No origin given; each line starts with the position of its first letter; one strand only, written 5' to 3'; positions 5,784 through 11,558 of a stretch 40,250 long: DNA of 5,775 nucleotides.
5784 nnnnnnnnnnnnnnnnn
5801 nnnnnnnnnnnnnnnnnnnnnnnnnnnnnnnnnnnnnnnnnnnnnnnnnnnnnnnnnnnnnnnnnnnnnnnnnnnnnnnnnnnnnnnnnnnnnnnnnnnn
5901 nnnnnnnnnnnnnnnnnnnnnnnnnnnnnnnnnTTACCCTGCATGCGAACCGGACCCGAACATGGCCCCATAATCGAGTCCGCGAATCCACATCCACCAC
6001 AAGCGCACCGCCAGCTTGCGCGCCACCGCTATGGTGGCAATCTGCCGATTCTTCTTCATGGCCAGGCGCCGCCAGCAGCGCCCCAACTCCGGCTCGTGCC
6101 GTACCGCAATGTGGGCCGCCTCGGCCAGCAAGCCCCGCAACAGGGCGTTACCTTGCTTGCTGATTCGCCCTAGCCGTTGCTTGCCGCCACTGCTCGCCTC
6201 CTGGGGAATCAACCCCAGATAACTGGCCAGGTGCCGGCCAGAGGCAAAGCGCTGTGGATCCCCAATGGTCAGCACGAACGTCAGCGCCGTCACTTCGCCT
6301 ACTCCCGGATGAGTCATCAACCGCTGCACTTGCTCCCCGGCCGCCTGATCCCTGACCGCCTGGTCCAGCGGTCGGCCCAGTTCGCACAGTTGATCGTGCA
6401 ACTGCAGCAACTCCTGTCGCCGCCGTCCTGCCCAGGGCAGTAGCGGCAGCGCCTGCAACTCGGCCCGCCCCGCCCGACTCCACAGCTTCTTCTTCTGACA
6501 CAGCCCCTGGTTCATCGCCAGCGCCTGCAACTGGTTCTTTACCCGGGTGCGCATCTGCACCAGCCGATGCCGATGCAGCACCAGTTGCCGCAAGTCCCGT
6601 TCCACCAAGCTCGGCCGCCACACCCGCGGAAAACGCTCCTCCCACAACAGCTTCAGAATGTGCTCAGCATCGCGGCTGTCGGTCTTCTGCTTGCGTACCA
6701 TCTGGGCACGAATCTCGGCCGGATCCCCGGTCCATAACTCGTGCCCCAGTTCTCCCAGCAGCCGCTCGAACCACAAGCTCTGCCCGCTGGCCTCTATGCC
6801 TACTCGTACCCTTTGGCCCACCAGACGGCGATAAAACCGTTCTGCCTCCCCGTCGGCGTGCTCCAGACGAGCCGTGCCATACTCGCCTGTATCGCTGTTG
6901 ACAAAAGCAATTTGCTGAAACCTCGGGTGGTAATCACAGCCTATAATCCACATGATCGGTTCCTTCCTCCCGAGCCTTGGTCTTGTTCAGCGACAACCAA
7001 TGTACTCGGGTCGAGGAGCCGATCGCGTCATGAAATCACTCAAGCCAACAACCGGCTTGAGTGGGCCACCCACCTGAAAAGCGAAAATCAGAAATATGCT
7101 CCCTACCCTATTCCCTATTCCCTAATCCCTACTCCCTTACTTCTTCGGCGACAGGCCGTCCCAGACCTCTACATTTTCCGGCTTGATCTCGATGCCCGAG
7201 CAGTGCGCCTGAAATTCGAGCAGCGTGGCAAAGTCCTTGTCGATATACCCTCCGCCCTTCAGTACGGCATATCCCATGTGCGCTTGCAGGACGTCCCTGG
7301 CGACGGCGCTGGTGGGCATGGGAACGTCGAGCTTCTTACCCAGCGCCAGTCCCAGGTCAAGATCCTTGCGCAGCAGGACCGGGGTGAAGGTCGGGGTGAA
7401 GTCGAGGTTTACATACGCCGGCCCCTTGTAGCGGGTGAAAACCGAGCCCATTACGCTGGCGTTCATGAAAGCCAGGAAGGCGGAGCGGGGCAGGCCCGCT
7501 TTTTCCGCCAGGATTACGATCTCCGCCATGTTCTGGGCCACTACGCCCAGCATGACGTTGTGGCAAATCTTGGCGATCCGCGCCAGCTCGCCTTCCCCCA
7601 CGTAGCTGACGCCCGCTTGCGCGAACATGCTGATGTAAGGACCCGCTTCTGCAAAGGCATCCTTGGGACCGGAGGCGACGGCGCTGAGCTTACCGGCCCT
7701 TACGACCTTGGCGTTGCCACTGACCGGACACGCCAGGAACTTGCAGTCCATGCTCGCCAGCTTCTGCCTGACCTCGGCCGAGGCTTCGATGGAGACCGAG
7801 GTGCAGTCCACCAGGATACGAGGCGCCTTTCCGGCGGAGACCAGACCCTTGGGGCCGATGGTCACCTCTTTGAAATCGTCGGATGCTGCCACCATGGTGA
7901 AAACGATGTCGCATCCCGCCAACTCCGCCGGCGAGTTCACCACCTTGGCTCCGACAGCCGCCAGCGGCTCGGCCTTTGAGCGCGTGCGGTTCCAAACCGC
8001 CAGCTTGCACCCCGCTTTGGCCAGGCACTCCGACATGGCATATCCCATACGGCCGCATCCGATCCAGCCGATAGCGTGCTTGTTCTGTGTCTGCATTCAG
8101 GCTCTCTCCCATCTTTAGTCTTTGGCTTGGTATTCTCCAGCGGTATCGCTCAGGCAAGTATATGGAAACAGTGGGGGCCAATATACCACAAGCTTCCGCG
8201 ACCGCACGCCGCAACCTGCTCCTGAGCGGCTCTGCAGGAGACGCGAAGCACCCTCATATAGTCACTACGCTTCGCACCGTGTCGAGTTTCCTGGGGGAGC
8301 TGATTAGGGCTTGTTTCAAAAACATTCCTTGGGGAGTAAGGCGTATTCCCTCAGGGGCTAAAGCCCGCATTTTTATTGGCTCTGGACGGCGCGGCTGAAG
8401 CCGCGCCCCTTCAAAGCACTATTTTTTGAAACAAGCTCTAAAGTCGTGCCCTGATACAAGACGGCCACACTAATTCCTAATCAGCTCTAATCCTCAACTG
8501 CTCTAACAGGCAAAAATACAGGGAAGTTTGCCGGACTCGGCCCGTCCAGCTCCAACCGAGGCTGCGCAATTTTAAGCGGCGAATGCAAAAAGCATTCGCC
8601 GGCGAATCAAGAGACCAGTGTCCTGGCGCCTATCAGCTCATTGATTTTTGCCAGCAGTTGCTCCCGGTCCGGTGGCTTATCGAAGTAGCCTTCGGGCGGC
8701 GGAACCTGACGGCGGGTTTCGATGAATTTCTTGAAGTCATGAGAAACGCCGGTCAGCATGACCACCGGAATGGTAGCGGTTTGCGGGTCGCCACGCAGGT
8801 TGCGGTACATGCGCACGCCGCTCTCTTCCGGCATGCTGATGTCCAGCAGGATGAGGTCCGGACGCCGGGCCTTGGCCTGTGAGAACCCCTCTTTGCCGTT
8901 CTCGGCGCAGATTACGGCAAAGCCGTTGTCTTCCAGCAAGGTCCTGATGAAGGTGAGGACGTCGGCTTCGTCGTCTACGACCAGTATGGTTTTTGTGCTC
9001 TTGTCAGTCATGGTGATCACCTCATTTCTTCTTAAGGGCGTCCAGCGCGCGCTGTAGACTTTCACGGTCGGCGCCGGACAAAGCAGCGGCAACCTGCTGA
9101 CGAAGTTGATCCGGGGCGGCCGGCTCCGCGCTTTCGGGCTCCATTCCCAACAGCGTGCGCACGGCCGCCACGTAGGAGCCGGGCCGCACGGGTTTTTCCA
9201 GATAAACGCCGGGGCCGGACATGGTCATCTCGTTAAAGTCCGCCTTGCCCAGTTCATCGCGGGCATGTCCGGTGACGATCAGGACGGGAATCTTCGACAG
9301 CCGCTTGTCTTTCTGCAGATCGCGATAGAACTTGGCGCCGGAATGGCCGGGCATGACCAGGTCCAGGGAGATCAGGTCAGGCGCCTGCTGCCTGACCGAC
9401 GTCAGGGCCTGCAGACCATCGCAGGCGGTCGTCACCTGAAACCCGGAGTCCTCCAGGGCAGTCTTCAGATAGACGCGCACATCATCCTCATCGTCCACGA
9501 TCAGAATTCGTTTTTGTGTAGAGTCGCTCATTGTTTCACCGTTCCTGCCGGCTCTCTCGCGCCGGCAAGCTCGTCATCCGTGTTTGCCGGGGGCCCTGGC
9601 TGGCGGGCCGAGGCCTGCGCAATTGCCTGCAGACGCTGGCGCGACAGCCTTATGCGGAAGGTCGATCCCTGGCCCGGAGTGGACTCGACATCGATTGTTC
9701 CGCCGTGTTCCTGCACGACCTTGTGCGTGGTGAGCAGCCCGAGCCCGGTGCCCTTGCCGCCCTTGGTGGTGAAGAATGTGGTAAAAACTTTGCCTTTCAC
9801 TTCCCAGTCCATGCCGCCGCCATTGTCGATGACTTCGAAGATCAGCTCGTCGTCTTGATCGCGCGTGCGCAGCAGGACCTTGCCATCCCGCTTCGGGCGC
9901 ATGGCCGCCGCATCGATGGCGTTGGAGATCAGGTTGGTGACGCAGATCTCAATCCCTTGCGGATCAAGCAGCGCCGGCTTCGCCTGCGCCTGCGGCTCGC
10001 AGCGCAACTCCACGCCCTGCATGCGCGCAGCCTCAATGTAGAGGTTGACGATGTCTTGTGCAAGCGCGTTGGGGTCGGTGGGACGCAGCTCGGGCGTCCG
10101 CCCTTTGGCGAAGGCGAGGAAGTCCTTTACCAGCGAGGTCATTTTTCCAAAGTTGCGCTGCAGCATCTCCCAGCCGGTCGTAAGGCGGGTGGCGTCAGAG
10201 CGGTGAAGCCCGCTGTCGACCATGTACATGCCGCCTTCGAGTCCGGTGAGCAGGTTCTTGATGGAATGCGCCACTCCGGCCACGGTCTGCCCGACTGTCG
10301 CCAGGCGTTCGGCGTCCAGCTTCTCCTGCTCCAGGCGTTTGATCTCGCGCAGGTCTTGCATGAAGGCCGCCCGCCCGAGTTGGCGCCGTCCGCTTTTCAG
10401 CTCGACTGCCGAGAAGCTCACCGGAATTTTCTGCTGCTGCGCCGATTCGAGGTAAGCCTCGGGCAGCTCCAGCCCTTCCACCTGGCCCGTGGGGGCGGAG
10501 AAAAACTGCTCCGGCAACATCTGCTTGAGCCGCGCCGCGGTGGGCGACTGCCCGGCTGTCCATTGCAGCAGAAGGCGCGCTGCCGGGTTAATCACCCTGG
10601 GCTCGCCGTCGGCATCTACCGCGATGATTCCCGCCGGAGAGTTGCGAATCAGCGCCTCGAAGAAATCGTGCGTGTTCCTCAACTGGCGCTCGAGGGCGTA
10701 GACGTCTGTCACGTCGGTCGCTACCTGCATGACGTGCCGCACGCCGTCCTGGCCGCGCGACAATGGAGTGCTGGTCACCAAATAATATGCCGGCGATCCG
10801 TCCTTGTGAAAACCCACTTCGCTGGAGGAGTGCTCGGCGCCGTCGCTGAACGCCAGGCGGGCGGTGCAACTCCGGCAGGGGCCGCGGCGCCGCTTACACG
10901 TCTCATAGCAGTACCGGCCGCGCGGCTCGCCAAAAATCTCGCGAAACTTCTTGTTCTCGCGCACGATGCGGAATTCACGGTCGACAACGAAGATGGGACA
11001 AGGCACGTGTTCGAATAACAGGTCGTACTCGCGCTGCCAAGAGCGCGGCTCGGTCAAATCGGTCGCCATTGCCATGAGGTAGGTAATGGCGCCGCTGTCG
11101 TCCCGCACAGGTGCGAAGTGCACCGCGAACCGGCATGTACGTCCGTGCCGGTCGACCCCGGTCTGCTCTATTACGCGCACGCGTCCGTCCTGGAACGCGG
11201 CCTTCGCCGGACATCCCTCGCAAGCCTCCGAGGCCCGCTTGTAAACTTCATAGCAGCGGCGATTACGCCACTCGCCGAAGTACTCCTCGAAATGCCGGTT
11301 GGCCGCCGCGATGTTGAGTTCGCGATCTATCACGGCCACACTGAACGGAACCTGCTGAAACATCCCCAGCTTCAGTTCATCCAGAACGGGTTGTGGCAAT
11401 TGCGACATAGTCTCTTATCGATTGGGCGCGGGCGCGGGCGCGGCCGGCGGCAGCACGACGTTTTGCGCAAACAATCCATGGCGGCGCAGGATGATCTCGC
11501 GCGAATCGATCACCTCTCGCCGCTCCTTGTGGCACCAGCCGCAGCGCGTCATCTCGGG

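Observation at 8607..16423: Seven-gene translationally coupled operon: Hmc/DsrMKJOP-like redox module without any catalytic partner, hard-wired to its own two-component system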

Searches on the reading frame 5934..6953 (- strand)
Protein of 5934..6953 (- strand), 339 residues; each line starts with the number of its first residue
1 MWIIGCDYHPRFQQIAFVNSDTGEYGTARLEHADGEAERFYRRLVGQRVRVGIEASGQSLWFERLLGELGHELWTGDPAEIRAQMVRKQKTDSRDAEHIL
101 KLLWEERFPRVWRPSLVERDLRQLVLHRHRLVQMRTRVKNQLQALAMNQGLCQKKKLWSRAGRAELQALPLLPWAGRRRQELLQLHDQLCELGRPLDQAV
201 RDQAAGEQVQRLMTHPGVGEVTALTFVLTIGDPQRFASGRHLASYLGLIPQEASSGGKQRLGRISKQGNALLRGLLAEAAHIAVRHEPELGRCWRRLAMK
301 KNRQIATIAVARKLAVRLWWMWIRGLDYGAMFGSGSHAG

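Call 12: search_protein_families(library=pfam, proteins=[window:5934-6953:-], max_evalue=0.001)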
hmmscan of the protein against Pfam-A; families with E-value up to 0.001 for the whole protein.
window:5934-6953:- (339 aa): 2 families
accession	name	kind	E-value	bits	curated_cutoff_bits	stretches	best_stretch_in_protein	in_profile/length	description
PF02371.22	Transposase_20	-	2.7e-27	95.4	21.3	1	210-290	2-82/87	Transposase IS116/IS110/IS902 family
PF01548.23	DEDD_Tnp_IS110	-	1.8e-13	51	29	1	4-145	1-149/155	Transposase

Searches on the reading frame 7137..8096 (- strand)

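Call 12: search_protein_families(library=pfam, proteins=[window:7137-8096:-], max_evalue=0.001)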
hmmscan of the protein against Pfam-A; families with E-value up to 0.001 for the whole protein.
window:7137-8096:- (319 aa): 5 families
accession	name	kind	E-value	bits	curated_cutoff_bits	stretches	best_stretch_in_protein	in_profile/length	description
PF03446.21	NAD_binding_2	-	4.3e-37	128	21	1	9-167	2-161/161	NAD binding domain of 6-phosphogluconate dehydrogenase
PF14833.11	NAD_binding_11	-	4.9e-17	62.7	30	1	174-272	5-104/122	NAD-binding of NADP-dependent 3-hydroxyisobutyrate dehydrogenase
PF02826.25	2-Hacid_dh_C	-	2.6e-07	30.6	25.1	1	6-74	36-104/178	D-isomer specific 2-hydroxyacid dehydrogenase, NAD binding domain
PF03807.23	F420_oxidored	-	9.3e-06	26.6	21.6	1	9-72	2-70/94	NADP oxidoreductase coenzyme F420-dependent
PF01488.26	Shikimate_DH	-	2.3e-05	24.9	24.3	1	6-73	12-87/138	Shikimate / quinate 5-dehydrogenase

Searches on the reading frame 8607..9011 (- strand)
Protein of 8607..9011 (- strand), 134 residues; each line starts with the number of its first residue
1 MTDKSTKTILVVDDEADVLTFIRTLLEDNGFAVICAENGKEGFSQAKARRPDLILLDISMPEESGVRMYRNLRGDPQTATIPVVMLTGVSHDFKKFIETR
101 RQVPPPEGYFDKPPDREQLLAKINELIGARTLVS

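Call 5: search_protein_families(library=pfam, proteins=[window:8607-9011:-], max_evalue=0.01)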
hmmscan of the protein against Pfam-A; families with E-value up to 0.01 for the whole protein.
window:8607-9011:- (134 aa): 1 family
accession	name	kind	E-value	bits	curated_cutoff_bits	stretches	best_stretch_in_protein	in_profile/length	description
PF00072.30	Response_reg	-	1.8e-21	76.8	30.2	1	9-123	1-110/111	Response regulator receiver domain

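Call 6: search_protein_families(library=ncbifam, proteins=[window:8607-9011:-], max_evalue=0.01)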
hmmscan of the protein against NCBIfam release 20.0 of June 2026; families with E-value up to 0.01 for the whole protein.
window:8607-9011:- (134 aa): 94 families (the best 25 are shown)
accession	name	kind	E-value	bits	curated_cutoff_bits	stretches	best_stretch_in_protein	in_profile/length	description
NF045717.1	DVU0259_DivK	exception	6.3e-26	90.8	160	1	6-128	2-117/117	DVU0259 family response regulator domain-containing protein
TIGR02154.1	PhoB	equivalog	1.7e-21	76.6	296.2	1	6-125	2-118/226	phosphate regulon transcriptional regulator PhoB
NF007135.0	PRK09581.1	equivalog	6.8e-18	64.7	474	1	6-94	2-90/457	PleD family two-component system response regulator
NF040689.1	MtrAB_MtrA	equivalog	2.1e-16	59.9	300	1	9-124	1-110/219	MtrAB system response regulator MtrA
NF045944.1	ResRegRpaBCyano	equivalog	2.7e-16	59.6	330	1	10-91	1-79/229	response regulator transcription factor RpaB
NF040534.1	resp_reg_YycF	equivalog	3.2e-16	59.3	340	1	7-123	1-111/231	response regulator YycF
NF012227.0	AdeR_RR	equivalog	7e-16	58.4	340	1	3-101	8-103/239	efflux system response regulator transcription factor AdeR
NF007820.0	PRK10529.1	equivalog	1.6e-15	57.1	325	1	8-97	3-89/225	two-component system response regulator KdpE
NF008318.0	PRK11107.1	equivalog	4.1e-15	54.9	890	1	4-123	665-781/920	two-component sensor histidine kinase BarA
NF053854.1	RespRegPhoBBctds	equivalog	4.4e-15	55.7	270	1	9-88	1-79/225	two-component system response regulator PhoB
NF007546.0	PRK10161.1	equivalog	4.6e-15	55.8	471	1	7-125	3-118/229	phosphate response regulator transcription factor PhoB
NF007005.1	PRK09468.1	equivalog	6.1e-15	55.3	331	1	5-127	2-119/237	osmolarity response regulator transcription factor OmpR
NF008199.0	PRK10955.1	equivalog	9.8e-15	55.1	341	1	8-126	3-114/232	envelope stress response regulator transcription factor CpxR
NF008469.0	PRK11361.1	equivalog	1.3e-13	50.4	714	1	5-88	3-84/461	acetoacetate metabolism transcriptional regulator AtoC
NF041733.1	resp_reg_CseB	equivalog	1.5e-13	50.7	350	1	8-126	2-114/228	two-component system response regulator CseB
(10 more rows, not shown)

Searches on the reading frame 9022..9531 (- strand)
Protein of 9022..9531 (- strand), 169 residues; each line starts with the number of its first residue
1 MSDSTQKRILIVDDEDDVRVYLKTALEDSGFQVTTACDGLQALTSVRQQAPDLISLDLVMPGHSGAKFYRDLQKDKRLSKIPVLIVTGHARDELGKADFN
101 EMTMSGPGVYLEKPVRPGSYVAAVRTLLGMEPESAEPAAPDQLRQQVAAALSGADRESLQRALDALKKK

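Call 5: search_protein_families(library=pfam, proteins=[window:9022-9531:-], max_evalue=0.01)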
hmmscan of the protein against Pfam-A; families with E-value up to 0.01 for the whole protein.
window:9022-9531:- (169 aa): 1 family
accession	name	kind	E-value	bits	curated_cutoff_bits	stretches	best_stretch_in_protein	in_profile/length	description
PF00072.30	Response_reg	-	5.3e-22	78.5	30.2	1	9-124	1-110/111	Response regulator receiver domain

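Call 6: search_protein_families(library=ncbifam, proteins=[window:9022-9531:-], max_evalue=0.01)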
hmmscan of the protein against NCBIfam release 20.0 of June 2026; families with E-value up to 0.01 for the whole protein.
window:9022-9531:- (169 aa): 95 families (the best 25 are shown)
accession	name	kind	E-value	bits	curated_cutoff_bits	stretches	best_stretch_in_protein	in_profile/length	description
NF045717.1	DVU0259_DivK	exception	1.8e-25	89.4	160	1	6-93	2-89/117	DVU0259 family response regulator domain-containing protein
TIGR02154.1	PhoB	equivalog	5.3e-20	71.7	296.2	1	6-129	2-121/226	phosphate regulon transcriptional regulator PhoB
NF045944.1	ResRegRpaBCyano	equivalog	6.6e-17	61.6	330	1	10-131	1-115/229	response regulator transcription factor RpaB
NF041733.1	resp_reg_CseB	equivalog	1e-16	61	350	1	8-142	2-129/228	two-component system response regulator CseB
NF040689.1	MtrAB_MtrA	equivalog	2.6e-16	59.6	300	1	9-132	1-117/219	MtrAB system response regulator MtrA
NF007135.0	PRK09581.1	equivalog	4.1e-16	58.8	474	1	7-130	3-122/457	PleD family two-component system response regulator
NF007005.1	PRK09468.1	equivalog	1.4e-15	57.4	331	1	5-148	2-138/237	osmolarity response regulator transcription factor OmpR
NF007546.0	PRK10161.1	equivalog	4.7e-15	55.8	471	1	7-128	3-120/229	phosphate response regulator transcription factor PhoB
NF053854.1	RespRegPhoBBctds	equivalog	4.9e-15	55.5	270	1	9-131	1-118/225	two-component system response regulator PhoB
NF040534.1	resp_reg_YycF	equivalog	1.3e-14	54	340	1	7-129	1-116/231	response regulator YycF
NF051870.1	NAssimRespRegNtrX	equivalog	2.7e-14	52.9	600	1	8-125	3-116/452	nitrogen assimilation response regulator NtrX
NF010076.0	PRK13557.1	subfamily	2.8e-14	52.4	631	1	4-128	413-533/540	histidine kinase famiy protein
NF008469.0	PRK11361.1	equivalog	4.6e-14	52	714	1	5-91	3-87/461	acetoacetate metabolism transcriptional regulator AtoC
NF007969.0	PRK10693.1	equivalog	4.8e-14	52.1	329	1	5-93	6-90/337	two-component system response regulator RssB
NF008296.0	PRK11083.1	equivalog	5.8e-14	52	273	1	5-137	2-127/228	two-component system response regulator CreB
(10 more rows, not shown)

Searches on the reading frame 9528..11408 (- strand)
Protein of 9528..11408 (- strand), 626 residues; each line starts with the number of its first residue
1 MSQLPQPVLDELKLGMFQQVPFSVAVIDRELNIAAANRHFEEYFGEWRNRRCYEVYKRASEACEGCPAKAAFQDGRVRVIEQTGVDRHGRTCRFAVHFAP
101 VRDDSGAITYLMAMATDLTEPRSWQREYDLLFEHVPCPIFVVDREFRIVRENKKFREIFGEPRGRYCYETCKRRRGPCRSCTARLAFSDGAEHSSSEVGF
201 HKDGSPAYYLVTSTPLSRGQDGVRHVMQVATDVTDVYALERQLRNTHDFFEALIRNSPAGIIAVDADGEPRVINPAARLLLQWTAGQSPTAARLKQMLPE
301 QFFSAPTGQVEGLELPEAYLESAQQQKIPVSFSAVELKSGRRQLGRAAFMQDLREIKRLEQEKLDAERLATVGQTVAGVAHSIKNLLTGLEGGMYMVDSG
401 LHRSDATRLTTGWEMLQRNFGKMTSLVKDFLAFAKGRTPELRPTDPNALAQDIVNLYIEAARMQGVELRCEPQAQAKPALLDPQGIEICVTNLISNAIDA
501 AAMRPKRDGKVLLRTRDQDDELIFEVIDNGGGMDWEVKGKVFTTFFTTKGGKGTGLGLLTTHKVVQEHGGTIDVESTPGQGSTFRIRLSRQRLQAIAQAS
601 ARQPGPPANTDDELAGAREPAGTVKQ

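Call 5: search_protein_families(library=pfam, proteins=[window:9528-11408:-], max_evalue=0.01)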
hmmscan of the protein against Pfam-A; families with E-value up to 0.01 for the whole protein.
window:9528-11408:- (626 aa): 9 families
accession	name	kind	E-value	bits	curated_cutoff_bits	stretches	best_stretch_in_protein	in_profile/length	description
PF08448.16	PAS_4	-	8e-28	97.3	23.1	2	17-122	1-109/110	PAS fold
PF02518.31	HATPase_c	-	1.8e-23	83.5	26.4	1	482-590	2-109/111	Histidine kinase-, DNA gyrase B-, and HSP90-like ATPase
PF00989.32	PAS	-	1.1e-17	64.5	22.6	2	127-233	2-113/113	PAS fold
PF13188.13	PAS_8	-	8.6e-16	57.6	21.8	2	130-168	5-44/65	PAS domain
PF13426.13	PAS_9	-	1.6e-15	57.7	27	2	136-235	1-103/103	PAS domain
PF17765.7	MLTR_LBD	-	2.6e-05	24.8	26.3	0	130-165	8-40/168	MmyB-like transcription regulator ligand binding domain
PF12860.13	PAS_7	-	5.1e-05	23.8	27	0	133-164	2-33/115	PAS fold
PF14501.12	HATPase_c_5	-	0.00031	21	22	1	485-576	5-90/102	GHKL domain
PF13581.12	HATPase_c_2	-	0.0049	17.3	27.4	0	485-573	31-113/127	Histidine kinase-like ATPase domain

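Call 6: search_protein_families(library=ncbifam, proteins=[window:9528-11408:-], max_evalue=0.01)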
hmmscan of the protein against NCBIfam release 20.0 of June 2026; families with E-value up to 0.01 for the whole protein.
window:9528-11408:- (626 aa): 80 families (the best 25 are shown)
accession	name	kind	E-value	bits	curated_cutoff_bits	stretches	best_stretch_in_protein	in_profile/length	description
NF008468.0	PRK11360.1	equivalog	4.5e-57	193.8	646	1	236-592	256-610/616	two-component system sensor histidine kinase AtoS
NF007688.0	PRK10364.1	equivalog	1.1e-34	120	479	1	354-590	222-451/460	two-component system sensor histidine kinase ZraS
NF047497.1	HK_LIC_12097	equivalog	1.9e-34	119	500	1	349-587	127-363/367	LIC_12097 family sensor histidine kinase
NF010411.0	PRK13837.1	equivalog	4.7e-34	117.5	647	1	354-602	432-687/828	two-component system VirA-like sensor kinase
NF046020.1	HisKinCckABruc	equivalog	1.4e-33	115.8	1000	1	255-602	353-719/868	cell cycle histidine kinase CckA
NF046044.1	PnpS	equivalog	1.9e-33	116.1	400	1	241-588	48-389/390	two-component system histidine kinase PnpS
NF052574.1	HisKinEspCMyxo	equivalog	1.4e-31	109.5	1200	1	348-604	393-651/785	serine histidine kinase EspC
NF052573.1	HisKinEspAMyxo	equivalog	4.8e-30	104.2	1400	1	349-591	361-612/755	serine histidine kinase EspA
NF046026.1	HisKinCckACaul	equivalog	7.6e-28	97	1000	1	340-617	270-558/678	cell cycle histidine kinase CckA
TIGR02916.1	PEP_his_kin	equivalog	3.4e-25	88.7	300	1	358-588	461-678/679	XrtA/PEP-CTERM system histidine kinase PrsK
TIGR02966.1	phoR_proteo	equivalog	5.7e-25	88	334.2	1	246-588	4-333/333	phosphate regulon sensor histidine kinase PhoR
TIGR02938.1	nifL_nitrog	equivalog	5.9e-25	87.7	242.45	1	367-586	271-490/494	nitrogen fixation negative regulator NifL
NF010076.0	PRK13557.1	subfamily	1.2e-24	86.6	631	1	360-590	151-394/540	histidine kinase famiy protein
TIGR02956.1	TMAO_torS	equivalog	2.5e-24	85.5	676.5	1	439-602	532-694/967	TMAO reductase system sensor histidine kinase/response regulator TorS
NF041777.1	sens_FixL_Rhizob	equivalog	4.2e-24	85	850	1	329-588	213-479/485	sensor protein FixL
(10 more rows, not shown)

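Call 63: find_homologous_proteins(query=window:9528-11408:-, max_evalue=1e-20)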
Query window:9528-11408:- (626 aa): 1515 proteins with E <= 1e-20 among 8000 candidates; the best 120 are listed.
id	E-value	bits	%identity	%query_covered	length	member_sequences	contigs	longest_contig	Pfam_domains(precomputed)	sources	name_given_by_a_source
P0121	0.0e+0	1188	100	84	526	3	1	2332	PF13426.14,PF13188.14,PF08448.17,PF02518.32,PF00989.32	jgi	jgi:PAS domain S-box-containing protein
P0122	0.0e+0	1130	81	99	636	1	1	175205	PF13426.14,PF13188.14,PF08448.17,PF02518.32,PF00989.32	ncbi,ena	-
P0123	0.0e+0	1123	81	96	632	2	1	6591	PF13426.14,PF13188.14,PF17765.8,PF08448.17,PF02518.32,PF00989.32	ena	-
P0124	3.1e-294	996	71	96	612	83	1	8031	PF13426.14,PF13188.14,PF17765.8,PF08448.17,PF02518.32,PF00989.32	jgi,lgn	-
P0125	2.9e-291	986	69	98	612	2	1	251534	PF13426.14,PF13188.14,PF08448.17,PF02518.32,PF00989.32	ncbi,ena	-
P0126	8.5e-290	981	70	97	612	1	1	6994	PF13426.14,PF13188.14,PF17765.8,PF08448.17,PF02518.32,PF00989.32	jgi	jgi:PAS domain S-box-containing protein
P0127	2.6e-289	979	68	96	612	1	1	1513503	PF13426.14,PF13188.14,PF17765.8,PF08448.17,PF02518.32,PF00989.32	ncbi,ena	-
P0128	1.0e-286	971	70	94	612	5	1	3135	PF13426.14,PF13188.14,PF17765.8,PF08448.17,PF02518.32,PF00989.32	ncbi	-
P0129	1.4e-285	967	70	95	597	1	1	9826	PF13426.14,PF13188.14,PF17765.8,PF08448.17,PF02518.32,PF00989.32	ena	-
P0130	1.1e-282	957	69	93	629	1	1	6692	PF13426.14,PF13188.14,PF08448.17,PF02518.32,PF00989.32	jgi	jgi:PAS domain S-box-containing protein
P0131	7.8e-281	951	68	94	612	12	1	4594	PF13426.14,PF13188.14,PF08448.17,PF02518.32,PF00989.32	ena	-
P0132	1.3e-280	951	68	96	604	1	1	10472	PF13426.14,PF13188.14,PF17765.8,PF08448.17,PF02518.32,PF00989.32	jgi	jgi:signal transduction histidine kinase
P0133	1.5e-275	934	66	95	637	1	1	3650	PF13426.14,PF13188.14,PF08448.17,PF02518.32,PF00989.32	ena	-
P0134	2.1e-275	933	68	96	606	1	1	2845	PF13426.14,PF13188.14,PF17765.8,PF08448.17,PF02518.32,PF00989.32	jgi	-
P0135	3.3e-275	933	67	96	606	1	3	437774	PF13426.14,PF13188.14,PF08448.17,PF02518.32,PF00989.32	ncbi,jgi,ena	ncbi:MAG: ATP-binding protein [Candidatus Korobacteraceae bacterium]|jgi:signal transduction histidi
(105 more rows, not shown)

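Call 65: find_encoding_contigs(protein=P0122, flank=10000, max_places=2)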
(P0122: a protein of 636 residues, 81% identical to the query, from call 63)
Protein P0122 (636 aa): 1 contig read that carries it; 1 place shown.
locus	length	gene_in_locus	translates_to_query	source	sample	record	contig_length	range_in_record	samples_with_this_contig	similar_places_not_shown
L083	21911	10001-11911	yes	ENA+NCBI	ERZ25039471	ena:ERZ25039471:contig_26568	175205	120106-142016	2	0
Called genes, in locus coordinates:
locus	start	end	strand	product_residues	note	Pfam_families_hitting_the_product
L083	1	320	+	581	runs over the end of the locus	PF00873:ACR_tran, PF02355:SecD_SecF_C (weak)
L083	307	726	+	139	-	PF00873:ACR_tran (weak)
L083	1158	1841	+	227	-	PF00873:ACR_tran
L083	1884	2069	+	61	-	PF11127:YgaP-like_TM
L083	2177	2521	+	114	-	-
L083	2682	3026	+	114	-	-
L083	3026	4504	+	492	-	PF10117:McrBC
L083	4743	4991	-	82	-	-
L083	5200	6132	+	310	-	PF13183:Fer4_8, PF13534:Fer4_17 (weak)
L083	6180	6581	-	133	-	-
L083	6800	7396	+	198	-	PF02665:Nitrate_red_gam (faint)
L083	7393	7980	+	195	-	PF13237:Fer4_10 (faint), PF13187:Fer4_9 (weak), PF12838:Fer4_7 (weak), PF13247:Fer4_11, PF12797:Fer4_2 (weak), PF12837:Fer4_6 (weak), PF00037:Fer4 (weak), PF13187:Fer4_9 (weak), +1 more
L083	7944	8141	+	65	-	-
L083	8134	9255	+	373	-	PF03916:NrfD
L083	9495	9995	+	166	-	PF14537:Cytochrom_c3_2 (faint), PF14522:Cytochrome_C7 (weak), PF02085:Cytochrom_CIII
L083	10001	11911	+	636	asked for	PF00989:PAS (faint), PF08448:PAS_4, PF13188:PAS_8 (faint), PF08448:PAS_4, PF13426:PAS_9 (weak), PF02518:HATPase_c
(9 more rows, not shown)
